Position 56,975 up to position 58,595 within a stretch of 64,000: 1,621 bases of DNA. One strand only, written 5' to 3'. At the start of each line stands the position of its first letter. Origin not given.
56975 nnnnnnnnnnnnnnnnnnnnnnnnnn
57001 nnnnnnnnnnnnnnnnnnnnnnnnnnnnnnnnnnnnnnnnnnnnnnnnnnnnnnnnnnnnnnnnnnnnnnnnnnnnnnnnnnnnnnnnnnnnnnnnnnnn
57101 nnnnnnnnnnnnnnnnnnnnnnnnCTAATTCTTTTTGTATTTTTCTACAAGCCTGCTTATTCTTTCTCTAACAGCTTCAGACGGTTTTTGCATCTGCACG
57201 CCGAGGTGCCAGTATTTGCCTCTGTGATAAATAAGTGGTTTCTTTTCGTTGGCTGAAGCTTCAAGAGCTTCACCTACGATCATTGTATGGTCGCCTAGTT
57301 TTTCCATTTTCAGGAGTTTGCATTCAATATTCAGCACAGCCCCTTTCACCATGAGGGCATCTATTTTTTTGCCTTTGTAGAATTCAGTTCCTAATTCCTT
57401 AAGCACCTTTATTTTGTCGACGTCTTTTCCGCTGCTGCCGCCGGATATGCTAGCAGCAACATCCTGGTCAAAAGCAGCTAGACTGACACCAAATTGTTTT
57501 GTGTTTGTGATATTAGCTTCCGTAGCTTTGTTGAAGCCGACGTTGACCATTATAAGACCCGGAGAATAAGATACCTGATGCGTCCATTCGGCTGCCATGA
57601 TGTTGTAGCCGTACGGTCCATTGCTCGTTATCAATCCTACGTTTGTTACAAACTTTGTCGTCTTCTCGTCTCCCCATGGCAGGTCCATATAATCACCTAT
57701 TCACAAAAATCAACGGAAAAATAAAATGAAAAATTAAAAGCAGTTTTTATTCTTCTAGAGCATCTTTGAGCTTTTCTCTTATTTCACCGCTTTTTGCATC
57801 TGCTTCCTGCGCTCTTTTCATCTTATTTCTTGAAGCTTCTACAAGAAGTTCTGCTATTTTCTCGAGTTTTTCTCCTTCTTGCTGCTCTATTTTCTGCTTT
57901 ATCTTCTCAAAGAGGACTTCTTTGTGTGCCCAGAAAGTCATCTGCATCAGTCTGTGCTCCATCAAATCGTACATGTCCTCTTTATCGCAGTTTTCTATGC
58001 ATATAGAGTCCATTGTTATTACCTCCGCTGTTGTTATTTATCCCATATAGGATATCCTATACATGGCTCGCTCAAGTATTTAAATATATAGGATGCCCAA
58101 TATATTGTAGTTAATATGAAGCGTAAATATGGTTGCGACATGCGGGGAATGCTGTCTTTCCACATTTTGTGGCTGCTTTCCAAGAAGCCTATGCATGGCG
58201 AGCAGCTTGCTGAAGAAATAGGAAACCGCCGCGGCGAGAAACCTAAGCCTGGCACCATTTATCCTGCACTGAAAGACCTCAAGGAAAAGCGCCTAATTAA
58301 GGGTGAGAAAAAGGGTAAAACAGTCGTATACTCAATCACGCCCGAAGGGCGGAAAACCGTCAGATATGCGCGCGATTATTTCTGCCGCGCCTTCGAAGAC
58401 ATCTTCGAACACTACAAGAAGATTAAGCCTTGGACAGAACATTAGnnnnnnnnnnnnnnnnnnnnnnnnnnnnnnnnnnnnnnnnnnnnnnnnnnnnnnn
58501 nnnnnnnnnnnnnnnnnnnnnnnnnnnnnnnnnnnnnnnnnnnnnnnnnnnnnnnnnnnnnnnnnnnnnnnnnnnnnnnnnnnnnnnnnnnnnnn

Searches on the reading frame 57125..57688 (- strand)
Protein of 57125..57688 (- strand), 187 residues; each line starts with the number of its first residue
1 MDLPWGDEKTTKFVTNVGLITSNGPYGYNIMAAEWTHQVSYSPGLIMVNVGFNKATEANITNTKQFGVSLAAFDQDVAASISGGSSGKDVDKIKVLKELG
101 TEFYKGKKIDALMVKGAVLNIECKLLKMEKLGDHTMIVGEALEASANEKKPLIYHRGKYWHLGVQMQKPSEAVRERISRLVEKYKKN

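Call 75: search_protein_families(library=pfam, proteins=[window:57125-57688:-], max_evalue=0.001)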
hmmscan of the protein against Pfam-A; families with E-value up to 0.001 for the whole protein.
window:57125-57688:- (187 aa): 1 family
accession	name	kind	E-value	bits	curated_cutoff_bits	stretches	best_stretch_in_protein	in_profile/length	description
PF01613.24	Flavin_Reduct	-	4.9e-25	88.9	27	1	12-160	3-150/153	Flavin reductase like domain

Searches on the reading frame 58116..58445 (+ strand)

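Call 75: search_protein_families(library=pfam, proteins=[window:58116-58445:+], max_evalue=0.001)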
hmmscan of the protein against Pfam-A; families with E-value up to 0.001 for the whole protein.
window:58116-58445:+ (109 aa): 3 families
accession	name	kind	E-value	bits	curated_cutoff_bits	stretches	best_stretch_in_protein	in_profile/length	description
PF03551.20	PadR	-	1.6e-14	54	27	1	17-82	1-73/75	Transcriptional regulator PadR-like family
PF14277.12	DUF4364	-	0.00027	21.2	26.9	1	51-94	39-82/162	Domain of unknown function (DUF4364)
PF03965.22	Penicillinase_R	-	0.00091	20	22.6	1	27-81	15-71/115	Penicillinase repressor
